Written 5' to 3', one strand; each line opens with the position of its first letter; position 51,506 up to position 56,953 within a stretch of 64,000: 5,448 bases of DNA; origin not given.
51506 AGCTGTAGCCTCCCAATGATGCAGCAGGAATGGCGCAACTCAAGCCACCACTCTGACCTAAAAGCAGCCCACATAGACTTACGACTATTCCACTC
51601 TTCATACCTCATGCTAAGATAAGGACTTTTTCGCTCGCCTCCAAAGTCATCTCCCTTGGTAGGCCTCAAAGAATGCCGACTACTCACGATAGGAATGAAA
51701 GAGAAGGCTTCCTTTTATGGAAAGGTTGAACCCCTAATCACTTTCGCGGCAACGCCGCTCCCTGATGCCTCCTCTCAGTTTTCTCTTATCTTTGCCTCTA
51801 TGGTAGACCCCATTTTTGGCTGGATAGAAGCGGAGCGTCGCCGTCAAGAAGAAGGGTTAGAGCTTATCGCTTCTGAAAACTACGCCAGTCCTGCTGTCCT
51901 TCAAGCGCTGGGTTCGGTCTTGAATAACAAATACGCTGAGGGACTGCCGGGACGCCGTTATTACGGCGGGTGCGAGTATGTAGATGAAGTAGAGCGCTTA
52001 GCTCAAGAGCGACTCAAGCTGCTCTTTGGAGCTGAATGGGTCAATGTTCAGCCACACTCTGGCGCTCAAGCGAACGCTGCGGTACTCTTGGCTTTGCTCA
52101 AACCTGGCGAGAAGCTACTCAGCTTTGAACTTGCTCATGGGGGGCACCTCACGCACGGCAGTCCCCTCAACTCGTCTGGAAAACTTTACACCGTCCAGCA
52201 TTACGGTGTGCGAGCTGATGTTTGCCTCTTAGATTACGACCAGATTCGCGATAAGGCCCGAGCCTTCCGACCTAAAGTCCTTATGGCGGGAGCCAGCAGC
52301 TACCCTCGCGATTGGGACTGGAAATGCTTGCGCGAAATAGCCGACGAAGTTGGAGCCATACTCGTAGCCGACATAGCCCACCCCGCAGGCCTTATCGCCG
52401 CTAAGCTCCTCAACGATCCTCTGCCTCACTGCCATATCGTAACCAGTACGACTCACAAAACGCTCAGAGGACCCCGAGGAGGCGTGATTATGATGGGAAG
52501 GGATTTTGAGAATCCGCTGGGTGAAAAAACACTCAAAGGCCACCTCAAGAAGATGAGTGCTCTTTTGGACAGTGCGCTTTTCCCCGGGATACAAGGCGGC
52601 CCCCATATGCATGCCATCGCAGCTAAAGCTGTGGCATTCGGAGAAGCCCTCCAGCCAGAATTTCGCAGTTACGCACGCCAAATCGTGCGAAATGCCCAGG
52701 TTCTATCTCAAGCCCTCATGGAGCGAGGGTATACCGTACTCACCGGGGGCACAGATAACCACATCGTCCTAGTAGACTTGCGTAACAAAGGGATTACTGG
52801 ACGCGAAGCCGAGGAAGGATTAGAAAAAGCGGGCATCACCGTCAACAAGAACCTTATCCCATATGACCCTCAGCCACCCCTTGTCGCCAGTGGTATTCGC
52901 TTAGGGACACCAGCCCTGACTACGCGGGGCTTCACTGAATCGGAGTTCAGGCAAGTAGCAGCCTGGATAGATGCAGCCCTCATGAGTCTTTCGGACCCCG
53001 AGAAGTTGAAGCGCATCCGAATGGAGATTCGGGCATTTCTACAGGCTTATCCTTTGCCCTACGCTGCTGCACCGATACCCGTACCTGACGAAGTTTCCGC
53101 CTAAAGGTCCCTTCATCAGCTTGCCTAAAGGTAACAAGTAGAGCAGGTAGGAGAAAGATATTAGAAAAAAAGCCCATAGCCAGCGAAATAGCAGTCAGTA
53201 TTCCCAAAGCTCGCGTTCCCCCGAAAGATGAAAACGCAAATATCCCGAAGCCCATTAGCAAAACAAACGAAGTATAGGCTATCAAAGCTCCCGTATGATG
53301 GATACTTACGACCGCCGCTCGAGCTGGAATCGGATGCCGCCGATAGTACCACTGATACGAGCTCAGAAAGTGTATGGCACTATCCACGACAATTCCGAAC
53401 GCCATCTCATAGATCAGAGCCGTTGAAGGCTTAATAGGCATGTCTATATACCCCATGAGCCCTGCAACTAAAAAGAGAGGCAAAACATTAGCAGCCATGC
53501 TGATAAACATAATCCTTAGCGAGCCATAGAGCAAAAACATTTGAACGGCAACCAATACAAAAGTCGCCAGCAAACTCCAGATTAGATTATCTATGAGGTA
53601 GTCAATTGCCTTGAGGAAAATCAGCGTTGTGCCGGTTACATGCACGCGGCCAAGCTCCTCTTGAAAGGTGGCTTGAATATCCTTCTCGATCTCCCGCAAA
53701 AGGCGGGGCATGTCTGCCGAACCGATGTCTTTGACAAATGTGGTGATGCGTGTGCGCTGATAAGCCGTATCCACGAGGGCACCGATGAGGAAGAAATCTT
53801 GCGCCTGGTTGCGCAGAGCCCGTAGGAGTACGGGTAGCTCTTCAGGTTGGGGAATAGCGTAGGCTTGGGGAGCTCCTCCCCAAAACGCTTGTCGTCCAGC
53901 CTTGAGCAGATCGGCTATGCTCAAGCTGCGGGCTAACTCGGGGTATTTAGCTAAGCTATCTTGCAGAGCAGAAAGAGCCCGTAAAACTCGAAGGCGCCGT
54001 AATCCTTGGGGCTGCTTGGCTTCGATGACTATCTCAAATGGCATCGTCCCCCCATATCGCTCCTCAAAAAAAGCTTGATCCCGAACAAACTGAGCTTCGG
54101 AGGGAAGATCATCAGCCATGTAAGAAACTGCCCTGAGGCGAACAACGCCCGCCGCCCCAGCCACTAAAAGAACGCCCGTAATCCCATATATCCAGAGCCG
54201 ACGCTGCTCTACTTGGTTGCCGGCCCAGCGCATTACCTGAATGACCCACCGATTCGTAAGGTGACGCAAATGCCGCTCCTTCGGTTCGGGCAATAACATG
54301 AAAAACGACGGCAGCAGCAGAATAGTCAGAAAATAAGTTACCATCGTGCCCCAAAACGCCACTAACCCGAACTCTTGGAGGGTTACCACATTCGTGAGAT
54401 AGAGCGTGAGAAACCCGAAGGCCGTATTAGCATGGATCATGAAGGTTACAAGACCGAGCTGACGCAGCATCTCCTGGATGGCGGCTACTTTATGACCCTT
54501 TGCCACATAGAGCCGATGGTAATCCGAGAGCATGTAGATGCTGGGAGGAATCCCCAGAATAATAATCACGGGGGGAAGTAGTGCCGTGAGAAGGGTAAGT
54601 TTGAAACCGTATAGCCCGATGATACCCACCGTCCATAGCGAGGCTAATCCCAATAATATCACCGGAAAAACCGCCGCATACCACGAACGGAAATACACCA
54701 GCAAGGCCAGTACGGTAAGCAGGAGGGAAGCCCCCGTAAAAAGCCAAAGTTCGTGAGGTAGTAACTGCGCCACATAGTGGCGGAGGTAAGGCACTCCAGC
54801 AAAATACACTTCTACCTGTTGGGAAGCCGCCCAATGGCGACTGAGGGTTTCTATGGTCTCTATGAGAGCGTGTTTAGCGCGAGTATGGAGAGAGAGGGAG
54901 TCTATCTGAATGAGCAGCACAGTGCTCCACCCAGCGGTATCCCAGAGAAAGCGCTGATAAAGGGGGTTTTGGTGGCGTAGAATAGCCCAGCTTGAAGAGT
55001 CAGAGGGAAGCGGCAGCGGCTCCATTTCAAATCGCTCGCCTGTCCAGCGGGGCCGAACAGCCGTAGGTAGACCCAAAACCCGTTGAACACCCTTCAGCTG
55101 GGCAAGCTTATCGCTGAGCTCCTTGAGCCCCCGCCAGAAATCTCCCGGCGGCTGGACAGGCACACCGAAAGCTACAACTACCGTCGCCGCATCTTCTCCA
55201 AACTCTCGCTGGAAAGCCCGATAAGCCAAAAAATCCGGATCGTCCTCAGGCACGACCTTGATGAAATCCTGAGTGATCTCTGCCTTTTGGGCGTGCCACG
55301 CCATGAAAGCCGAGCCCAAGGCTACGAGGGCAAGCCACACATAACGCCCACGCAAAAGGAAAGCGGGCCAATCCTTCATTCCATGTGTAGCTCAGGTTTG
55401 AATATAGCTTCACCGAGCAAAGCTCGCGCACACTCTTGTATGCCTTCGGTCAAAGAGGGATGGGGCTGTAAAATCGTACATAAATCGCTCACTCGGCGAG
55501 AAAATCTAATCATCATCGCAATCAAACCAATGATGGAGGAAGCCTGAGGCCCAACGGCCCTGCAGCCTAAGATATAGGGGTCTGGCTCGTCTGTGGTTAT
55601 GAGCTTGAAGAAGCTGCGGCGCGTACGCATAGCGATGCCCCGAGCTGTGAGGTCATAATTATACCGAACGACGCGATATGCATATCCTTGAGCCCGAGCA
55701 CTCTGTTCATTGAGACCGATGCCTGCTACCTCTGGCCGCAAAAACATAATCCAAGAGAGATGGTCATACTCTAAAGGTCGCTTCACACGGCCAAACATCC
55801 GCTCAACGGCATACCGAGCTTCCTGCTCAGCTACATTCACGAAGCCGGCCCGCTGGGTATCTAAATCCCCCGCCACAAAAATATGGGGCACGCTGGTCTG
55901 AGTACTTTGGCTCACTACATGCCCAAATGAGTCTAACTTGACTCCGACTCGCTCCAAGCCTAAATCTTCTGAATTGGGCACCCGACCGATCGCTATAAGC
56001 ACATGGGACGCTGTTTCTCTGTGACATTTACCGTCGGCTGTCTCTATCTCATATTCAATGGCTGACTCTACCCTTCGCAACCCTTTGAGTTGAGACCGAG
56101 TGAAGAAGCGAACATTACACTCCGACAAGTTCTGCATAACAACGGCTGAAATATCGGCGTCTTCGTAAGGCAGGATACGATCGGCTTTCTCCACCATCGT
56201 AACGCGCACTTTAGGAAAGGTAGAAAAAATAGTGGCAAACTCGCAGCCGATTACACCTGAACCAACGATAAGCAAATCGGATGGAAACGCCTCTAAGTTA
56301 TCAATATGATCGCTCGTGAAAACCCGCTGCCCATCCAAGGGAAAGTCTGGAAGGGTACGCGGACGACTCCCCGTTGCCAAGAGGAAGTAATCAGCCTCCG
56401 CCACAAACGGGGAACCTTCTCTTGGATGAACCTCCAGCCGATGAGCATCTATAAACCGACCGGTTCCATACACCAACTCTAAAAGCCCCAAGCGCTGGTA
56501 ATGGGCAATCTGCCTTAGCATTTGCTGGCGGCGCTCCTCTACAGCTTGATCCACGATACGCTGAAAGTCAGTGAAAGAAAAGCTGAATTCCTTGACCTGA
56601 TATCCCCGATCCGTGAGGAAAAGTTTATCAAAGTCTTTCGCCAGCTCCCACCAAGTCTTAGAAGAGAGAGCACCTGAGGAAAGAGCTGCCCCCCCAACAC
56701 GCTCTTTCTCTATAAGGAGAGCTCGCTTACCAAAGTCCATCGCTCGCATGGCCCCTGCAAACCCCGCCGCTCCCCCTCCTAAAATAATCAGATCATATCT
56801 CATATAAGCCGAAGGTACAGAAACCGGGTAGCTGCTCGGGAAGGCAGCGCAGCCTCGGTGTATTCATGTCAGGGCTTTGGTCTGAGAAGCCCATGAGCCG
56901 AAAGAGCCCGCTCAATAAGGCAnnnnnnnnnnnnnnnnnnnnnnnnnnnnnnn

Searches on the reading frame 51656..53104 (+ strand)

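Call 38: search_protein_families(library=pfam, proteins=[window:51656-53104:+], max_evalue=0.001)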
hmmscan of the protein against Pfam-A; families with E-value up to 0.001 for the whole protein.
window:51656-53104:+ (482 aa): 2 families
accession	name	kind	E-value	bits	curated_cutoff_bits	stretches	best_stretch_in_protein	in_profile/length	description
PF00464.25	SHMT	-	6.5e-161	535.8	27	1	53-438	8-399/399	Serine hydroxymethyltransferase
PF00155.27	Aminotran_1_2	-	1.6e-07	31.3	19.7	1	99-385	34-314/361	Aminotransferase class I and II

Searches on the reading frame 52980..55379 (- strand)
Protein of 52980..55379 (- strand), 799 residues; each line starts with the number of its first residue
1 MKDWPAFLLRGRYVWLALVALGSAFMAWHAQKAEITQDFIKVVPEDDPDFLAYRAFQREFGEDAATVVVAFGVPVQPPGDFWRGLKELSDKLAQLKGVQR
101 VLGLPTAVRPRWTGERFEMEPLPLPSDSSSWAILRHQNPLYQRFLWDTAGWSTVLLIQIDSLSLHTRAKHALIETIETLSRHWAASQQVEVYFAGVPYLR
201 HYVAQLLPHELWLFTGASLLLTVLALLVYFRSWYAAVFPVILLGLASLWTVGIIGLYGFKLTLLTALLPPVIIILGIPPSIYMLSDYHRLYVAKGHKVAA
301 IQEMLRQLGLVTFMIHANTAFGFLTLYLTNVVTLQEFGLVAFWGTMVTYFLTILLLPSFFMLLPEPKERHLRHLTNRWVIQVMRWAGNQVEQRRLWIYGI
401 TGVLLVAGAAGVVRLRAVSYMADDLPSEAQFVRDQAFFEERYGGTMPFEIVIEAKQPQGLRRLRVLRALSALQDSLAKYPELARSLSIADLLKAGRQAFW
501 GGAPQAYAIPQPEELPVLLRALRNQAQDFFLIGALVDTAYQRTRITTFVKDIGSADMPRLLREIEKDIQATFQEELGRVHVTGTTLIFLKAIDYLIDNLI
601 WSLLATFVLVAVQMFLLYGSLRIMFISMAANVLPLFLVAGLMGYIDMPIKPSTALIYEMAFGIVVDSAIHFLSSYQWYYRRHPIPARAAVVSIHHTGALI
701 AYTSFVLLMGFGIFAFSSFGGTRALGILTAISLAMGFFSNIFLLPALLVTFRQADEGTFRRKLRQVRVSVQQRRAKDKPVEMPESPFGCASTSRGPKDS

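Call 38: search_protein_families(library=pfam, proteins=[window:52980-55379:-], max_evalue=0.001)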
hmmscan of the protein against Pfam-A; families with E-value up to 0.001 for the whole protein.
window:52980-55379:- (799 aa): 2 families
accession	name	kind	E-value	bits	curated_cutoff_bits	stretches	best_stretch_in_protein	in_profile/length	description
PF03176.21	MMPL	-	2.2e-22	79.9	20.5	2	564-754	110-305/333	MMPL family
PF12349.14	Sterol-sensing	-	4.5e-08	33.6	22.3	1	236-360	9-133/153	Sterol-sensing domain of SREBP cleavage-activation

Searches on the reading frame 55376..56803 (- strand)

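Call 38: search_protein_families(library=pfam, proteins=[window:55376-56803:-], max_evalue=0.001)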
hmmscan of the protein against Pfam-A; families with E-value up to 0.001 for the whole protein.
window:55376-56803:- (475 aa): 9 families
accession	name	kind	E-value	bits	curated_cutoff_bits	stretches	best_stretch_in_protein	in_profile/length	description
PF07992.20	Pyr_redox_2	-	1.9e-45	156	26.1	1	3-329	1-291/291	Pyridine nucleotide-disulphide oxidoreductase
PF02852.28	Pyr_redox_dim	-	1.7e-19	70.4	25.3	1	351-457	3-108/110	Pyridine nucleotide-disulphide oxidoreductase, dimerisation domain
PF00070.33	Pyr_redox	-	3.2e-16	60.1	22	1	177-251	2-75/82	Pyridine nucleotide-disulphide oxidoreductase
PF13738.12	Pyr_redox_3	-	1.5e-09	38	30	1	135-312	123-305/305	Pyridine nucleotide-disulphide oxidoreductase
PF03486.20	HI0933_like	-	2.9e-07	30.6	50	1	4-37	2-35/244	HI0933-like protein Rossmann domain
PF01266.30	DAO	-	1e-06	29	27.9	1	4-113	1-95/353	FAD dependent oxidoreductase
PF00890.30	FAD_binding_2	-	1e-05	25.4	20.4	1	4-46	1-45/414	FAD binding domain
PF12831.13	FAD_oxidored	-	1.5e-05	24.9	27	1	4-47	1-44/416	FAD dependent oxidoreductase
PF13450.12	NAD_binding_8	-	1.7e-05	25.4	21.9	0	7-42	1-37/68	NAD(P)-binding Rossmann-like domain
